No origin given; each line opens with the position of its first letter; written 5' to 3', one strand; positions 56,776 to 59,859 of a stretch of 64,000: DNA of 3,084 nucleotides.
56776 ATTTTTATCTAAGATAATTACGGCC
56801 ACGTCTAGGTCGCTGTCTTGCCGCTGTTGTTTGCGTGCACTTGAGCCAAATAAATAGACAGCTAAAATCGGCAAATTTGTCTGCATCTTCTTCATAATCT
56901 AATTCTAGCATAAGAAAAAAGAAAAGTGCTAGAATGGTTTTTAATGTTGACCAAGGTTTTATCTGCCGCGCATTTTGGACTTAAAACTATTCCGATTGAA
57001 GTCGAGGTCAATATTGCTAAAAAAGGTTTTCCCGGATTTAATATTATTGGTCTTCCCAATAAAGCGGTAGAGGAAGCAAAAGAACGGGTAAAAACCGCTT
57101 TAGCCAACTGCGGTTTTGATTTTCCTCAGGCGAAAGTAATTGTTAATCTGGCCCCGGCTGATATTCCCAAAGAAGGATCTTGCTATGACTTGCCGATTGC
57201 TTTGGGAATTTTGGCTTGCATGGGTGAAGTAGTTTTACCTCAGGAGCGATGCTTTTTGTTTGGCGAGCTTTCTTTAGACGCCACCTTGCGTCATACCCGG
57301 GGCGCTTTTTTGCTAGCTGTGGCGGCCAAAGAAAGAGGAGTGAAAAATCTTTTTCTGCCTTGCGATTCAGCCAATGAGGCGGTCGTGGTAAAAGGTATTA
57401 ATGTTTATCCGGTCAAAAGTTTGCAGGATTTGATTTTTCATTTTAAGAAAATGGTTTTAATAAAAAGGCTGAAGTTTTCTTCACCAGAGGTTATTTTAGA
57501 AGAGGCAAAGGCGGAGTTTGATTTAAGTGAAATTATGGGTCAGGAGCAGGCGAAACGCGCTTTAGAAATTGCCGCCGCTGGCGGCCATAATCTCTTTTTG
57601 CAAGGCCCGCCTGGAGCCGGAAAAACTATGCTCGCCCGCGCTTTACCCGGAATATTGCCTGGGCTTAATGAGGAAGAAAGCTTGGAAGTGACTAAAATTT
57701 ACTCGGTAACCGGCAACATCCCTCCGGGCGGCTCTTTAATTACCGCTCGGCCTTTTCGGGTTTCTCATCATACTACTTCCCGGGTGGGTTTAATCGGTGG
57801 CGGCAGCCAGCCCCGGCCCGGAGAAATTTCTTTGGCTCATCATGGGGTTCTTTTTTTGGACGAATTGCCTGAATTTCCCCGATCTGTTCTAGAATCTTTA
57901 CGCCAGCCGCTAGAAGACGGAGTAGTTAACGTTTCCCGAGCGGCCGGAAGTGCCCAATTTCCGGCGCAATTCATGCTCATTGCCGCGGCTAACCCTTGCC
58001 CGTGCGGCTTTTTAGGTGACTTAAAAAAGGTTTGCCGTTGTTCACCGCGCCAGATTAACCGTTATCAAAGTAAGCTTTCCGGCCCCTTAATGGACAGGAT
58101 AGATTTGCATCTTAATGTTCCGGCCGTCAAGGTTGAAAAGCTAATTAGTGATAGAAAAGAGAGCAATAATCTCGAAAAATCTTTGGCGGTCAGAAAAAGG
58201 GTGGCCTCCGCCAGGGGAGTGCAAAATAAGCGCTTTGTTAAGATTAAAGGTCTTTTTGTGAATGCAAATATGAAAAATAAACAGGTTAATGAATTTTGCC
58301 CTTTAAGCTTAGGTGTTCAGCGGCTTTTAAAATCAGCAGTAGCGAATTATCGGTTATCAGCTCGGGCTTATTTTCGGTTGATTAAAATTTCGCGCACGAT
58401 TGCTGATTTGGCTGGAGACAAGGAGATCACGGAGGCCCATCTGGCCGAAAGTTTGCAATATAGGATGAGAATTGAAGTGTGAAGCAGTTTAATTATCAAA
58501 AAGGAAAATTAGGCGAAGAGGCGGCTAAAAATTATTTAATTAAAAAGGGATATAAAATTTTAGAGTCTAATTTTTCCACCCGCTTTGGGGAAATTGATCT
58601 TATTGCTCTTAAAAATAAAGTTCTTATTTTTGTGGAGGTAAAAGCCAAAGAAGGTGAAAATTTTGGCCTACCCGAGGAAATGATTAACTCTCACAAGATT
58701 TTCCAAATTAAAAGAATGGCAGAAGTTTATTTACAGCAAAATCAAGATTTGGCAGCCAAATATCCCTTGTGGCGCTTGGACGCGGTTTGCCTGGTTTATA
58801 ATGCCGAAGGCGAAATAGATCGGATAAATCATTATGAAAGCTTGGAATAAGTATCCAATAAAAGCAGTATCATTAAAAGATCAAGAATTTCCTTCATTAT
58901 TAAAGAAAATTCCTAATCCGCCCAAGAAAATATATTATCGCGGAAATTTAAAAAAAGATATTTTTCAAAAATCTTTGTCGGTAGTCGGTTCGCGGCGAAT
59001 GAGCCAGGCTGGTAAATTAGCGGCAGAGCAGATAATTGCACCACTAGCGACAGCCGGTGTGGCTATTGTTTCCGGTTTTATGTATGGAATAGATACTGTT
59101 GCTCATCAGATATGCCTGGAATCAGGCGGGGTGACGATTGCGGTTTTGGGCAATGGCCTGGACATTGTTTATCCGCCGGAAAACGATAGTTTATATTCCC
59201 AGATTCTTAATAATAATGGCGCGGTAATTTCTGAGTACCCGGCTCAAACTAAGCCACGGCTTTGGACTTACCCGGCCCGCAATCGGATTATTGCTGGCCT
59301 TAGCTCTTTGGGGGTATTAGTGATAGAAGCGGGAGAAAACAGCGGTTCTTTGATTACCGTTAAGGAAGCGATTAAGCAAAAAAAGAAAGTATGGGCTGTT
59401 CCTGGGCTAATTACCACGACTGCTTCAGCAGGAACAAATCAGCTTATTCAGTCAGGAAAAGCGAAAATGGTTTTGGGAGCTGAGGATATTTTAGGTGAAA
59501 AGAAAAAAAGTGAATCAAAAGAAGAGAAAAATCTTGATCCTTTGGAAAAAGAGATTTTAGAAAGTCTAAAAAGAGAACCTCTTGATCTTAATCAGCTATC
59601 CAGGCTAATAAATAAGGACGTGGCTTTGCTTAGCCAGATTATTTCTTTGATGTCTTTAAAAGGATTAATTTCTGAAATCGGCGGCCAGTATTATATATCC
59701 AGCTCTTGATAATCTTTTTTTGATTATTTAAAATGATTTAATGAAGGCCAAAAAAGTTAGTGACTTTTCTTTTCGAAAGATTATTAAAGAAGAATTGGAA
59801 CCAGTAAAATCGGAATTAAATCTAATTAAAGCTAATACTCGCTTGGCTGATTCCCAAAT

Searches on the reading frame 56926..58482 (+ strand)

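Call 101: search_protein_families(library=pfam, proteins=[window:56926-58482:+], max_evalue=0.001)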
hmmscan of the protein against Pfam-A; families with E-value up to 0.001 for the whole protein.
window:56926-58482:+ (518 aa): 8 families
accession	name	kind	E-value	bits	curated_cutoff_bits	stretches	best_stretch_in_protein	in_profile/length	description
PF01078.27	Mg_chelatase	-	2.6e-94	314.9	20.3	1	199-405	1-206/207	Magnesium chelatase, subunit ChlI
PF13541.12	ChlI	-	1.7e-40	138.2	27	1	26-146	1-119/121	Subunit ChlI of Mg-chelatase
PF13335.12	Mg_chelatase_C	-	6e-28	97.7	26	1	417-513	2-94/94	Magnesium chelatase, subunit ChlI C-terminal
PF07728.20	AAA_5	-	1.2e-09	38.7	22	1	306-359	67-125/139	AAA domain (dynein-related subfamily)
PF00158.32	Sigma54_activat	-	1.6e-07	31.6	20.2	1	208-356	10-142/168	Sigma-54 interaction domain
PF00493.29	MCM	-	2.1e-06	27.5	23.3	1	298-395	114-201/224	MCM P-loop domain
PF05496.18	RuvB_N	-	7.3e-05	23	27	0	200-239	6-52/159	Holliday junction DNA helicase RuvB P-loop domain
PF20030.5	bpMoxR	-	0.00068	19.2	27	0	202-246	13-57/205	MoxR domain in the MoxR-vWA-beta-propeller ternary systems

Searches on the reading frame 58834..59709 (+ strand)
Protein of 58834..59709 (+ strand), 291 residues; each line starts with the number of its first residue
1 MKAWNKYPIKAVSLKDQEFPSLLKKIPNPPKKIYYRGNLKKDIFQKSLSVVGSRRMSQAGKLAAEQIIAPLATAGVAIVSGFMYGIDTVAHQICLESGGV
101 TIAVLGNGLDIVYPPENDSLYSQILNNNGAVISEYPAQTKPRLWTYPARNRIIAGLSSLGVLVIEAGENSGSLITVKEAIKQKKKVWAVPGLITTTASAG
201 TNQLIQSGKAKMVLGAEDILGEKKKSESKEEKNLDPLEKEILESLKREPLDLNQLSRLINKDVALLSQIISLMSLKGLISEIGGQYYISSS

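Call 101: search_protein_families(library=pfam, proteins=[window:58834-59709:+], max_evalue=0.001)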
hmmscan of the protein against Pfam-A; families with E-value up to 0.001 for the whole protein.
window:58834-59709:+ (291 aa): 2 families
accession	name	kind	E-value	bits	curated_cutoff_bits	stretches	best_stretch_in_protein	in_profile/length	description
PF02481.21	DNA_processg_A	-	3.7e-72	242.4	29.6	1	5-213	3-210/212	DNA recombination-mediator protein A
PF17782.7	DprA_WH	-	5.5e-05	23.6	22.9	1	229-284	5-60/61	DprA winged helix domain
